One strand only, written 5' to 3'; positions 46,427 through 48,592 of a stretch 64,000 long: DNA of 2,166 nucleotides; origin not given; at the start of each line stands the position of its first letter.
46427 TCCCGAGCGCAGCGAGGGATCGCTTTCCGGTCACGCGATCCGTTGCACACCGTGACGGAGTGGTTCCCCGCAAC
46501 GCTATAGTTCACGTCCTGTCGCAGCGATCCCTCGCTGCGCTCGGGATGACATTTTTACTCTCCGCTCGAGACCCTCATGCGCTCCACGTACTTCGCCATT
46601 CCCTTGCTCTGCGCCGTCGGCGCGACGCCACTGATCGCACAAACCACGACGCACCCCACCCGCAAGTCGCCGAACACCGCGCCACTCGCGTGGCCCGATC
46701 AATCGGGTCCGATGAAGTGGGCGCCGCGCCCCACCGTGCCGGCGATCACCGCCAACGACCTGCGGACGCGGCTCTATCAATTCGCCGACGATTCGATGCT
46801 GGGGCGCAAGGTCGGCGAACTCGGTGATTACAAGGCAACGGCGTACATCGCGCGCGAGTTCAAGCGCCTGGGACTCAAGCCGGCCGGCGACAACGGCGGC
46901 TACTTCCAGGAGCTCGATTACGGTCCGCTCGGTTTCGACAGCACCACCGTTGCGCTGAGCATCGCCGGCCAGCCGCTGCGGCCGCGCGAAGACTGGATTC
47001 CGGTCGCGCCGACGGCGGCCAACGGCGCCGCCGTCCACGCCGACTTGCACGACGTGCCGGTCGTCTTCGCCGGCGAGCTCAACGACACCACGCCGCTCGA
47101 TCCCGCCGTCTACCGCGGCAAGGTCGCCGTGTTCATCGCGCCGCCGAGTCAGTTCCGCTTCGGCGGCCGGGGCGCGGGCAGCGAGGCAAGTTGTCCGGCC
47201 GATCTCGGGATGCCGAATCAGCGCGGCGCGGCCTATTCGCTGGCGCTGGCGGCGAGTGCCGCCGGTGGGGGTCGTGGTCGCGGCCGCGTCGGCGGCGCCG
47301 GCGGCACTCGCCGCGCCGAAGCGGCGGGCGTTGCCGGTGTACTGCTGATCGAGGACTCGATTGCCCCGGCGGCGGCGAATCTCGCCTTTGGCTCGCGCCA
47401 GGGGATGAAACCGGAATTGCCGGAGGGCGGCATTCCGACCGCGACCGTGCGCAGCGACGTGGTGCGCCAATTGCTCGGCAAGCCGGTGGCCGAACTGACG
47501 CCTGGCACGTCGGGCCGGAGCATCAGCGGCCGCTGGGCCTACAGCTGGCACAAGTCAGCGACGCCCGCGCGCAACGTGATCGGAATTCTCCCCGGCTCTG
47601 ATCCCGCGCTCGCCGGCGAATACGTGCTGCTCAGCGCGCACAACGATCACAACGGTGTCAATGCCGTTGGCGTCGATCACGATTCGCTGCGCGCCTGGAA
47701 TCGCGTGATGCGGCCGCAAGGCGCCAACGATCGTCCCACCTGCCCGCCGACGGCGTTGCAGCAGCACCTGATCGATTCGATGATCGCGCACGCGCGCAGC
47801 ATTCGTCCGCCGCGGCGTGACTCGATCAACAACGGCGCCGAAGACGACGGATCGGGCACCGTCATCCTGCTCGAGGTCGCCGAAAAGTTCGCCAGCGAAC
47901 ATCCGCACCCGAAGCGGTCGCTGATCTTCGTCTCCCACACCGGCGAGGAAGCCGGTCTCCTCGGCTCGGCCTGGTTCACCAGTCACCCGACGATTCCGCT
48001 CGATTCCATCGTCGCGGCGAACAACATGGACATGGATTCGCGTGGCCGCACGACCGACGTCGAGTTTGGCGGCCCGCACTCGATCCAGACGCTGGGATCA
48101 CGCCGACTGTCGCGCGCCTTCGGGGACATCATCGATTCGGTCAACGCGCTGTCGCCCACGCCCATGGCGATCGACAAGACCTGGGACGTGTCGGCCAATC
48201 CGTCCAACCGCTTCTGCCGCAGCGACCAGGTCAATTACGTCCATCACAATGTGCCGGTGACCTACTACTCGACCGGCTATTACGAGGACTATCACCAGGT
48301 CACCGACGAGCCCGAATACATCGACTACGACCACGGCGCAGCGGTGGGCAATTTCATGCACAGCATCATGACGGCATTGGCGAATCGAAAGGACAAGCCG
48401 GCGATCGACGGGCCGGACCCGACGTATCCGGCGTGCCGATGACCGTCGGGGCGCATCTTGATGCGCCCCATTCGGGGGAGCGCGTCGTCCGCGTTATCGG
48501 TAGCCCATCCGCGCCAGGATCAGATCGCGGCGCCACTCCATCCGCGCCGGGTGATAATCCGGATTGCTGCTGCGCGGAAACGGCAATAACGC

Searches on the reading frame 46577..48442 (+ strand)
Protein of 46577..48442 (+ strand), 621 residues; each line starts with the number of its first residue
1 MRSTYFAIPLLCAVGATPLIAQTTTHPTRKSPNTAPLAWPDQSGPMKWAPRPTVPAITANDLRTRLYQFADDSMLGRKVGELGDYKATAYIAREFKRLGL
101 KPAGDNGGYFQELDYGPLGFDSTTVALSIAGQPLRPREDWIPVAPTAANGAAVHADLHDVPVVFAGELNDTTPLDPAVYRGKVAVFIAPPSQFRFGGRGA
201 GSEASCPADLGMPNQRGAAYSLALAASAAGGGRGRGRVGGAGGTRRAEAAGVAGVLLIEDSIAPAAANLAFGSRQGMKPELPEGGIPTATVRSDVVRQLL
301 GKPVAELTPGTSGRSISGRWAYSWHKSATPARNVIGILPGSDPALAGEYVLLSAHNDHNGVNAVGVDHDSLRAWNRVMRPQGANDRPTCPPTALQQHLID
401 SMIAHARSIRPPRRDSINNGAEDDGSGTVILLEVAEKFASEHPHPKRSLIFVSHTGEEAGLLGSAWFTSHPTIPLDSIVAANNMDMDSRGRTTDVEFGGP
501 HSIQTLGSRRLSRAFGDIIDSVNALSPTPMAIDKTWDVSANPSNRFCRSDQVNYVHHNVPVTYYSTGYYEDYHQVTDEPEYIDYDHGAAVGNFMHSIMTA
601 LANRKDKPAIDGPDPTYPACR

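Call 10: search_protein_families(library=pfam, proteins=[window:46577-48442:+], max_evalue=0.01)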
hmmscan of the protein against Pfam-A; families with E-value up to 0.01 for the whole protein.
window:46577-48442:+ (621 aa): 2 families
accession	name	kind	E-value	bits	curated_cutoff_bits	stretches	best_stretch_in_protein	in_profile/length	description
PF04389.22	Peptidase_M28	-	1.4e-29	103.7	21.3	1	333-595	1-190/193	Peptidase family M28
PF01546.33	Peptidase_M20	-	0.0016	18.8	24.6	1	420-484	32-98/206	Peptidase family M20/M25/M40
